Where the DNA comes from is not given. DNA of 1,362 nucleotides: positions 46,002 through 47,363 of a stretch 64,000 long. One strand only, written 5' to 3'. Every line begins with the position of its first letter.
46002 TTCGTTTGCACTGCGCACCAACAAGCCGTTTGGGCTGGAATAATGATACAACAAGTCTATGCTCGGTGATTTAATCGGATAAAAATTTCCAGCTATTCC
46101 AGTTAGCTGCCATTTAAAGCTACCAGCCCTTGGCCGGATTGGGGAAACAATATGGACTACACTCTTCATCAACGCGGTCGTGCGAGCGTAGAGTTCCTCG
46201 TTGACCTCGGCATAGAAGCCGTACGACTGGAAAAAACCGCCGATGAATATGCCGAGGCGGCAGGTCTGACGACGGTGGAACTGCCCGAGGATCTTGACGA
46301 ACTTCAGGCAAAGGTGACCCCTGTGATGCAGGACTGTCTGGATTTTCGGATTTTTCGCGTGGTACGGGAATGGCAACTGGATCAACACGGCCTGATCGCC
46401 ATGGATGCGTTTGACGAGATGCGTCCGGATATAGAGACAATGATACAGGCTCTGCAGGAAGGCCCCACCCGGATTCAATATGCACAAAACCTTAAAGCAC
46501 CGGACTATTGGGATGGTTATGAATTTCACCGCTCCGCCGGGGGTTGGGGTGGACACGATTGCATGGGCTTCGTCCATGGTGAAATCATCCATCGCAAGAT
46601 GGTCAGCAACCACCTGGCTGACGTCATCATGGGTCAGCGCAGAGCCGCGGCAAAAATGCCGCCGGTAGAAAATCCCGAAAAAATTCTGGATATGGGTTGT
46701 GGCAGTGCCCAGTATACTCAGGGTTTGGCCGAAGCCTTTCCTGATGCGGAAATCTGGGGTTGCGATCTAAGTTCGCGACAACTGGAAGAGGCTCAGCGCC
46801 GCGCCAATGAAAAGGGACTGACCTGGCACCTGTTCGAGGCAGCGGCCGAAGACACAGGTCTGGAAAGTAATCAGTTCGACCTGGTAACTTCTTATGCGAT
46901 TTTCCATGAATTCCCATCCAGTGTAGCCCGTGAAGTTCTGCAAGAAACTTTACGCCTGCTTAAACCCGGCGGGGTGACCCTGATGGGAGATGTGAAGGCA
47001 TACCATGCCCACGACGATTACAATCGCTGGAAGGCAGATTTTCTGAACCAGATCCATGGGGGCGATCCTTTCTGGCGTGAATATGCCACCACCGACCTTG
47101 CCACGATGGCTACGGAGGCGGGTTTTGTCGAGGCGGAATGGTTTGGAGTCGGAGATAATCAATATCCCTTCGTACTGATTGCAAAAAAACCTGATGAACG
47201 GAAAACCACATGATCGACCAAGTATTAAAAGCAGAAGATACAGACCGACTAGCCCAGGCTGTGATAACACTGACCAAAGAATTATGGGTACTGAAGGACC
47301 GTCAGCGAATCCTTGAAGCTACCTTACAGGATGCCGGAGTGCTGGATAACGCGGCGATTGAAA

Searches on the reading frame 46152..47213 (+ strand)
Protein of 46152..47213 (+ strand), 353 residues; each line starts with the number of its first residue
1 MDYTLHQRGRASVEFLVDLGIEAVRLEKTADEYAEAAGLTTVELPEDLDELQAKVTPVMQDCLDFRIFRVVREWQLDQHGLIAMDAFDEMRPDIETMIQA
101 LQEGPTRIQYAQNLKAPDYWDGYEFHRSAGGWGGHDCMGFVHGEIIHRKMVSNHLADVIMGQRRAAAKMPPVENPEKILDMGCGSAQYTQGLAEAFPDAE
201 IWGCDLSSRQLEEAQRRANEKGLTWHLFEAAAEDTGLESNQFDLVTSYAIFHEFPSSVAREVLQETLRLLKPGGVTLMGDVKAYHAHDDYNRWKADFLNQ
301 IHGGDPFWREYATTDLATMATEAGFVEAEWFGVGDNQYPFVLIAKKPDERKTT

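Call 53: search_protein_families(library=pfam, proteins=[window:46152-47213:+], max_evalue=0.00001)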
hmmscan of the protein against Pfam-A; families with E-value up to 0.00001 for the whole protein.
window:46152-47213:+ (353 aa): 8 families
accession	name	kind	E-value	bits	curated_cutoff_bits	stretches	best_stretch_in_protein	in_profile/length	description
PF13649.12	Methyltransf_25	-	4.4e-23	82.2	27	1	178-274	1-97/97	Methyltransferase domain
PF08241.18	Methyltransf_11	-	2.5e-19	70.1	21.2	1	179-277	1-94/95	Methyltransferase domain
PF08242.18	Methyltransf_12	-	4.3e-18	66.3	30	1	179-275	1-97/98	Methyltransferase domain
PF13847.12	Methyltransf_31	-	4.9e-17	62.4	27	1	176-290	5-126/145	Methyltransferase domain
PF13489.12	Methyltransf_23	-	7.8e-12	45.7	27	1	172-325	20-159/164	Methyltransferase domain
PF01209.24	Ubie_methyltran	-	3.7e-11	43.3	20.1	1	167-278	40-151/233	ubiE/COQ5 methyltransferase family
PF05175.20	MTS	-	1.9e-06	28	23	1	174-276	31-136/170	Methyltransferase small domain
PF02353.26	CMAS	-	3.2e-06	27.1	27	1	172-293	60-179/273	Mycolic acid cyclopropane synthetase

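Call 54: search_protein_families(library=ncbifam, proteins=[window:46152-47213:+], max_evalue=1e-8)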
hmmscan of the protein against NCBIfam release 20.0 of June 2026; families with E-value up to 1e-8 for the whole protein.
window:46152-47213:+ (353 aa): 10 families
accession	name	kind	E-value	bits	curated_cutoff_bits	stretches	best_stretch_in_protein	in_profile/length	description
NF043040.1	corrin_prot_MT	hypoth_equivalog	2e-16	60.1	180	1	174-280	41-149/216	corrinoid protein-associated methyltransferase CpaM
NF045667.1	MTase_DVU1556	equivalog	1.6e-13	50.6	155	1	166-325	14-160/213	DVU_1556 family methyltransferase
TIGR02072.1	BioC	equivalog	1.2e-12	48.1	184.95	1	174-278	34-132/244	malonyl-ACP O-methyltransferase BioC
TIGR01934.1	MenG_MenH_UbiE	subfamily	1.9e-12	47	158.35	1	163-278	28-141/223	ubiquinone/menaquinone biosynthesis methyltransferase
NF038261.1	rhodoquin_RquA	equivalog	1.3e-11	44.7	175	1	171-323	46-195/218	rhodoquinone biosynthesis methyltransferase RquA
NF001244.0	PRK00216.1-5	equivalog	2.3e-11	43.4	216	1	163-280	37-155/236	bifunctional demethylmenaquinone methyltransferase/2-methoxy-6-polyprenyl-1,4-benzoquinol methylase UbiE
NF041537.1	ArsM_AhpD_UU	exception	4.2e-11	42.2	510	1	171-329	73-226/345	arsenite methyltransferase/AhpD domain selenoprotein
NF053839.1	CPFASynBruc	equivalog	2.1e-10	40.1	600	1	162-293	163-291/410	cyclopropane fatty acid synthase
NF001243.0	PRK00216.1-4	equivalog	1.9e-09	37.2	235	1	163-276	36-149/237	demethylmenaquinone methyltransferase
NF041536.1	ArsM_DUF2284_UU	exception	2e-09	36.3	575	1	170-329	72-226/459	arsenite methyltransferase/DUF2284 domain selenoprotein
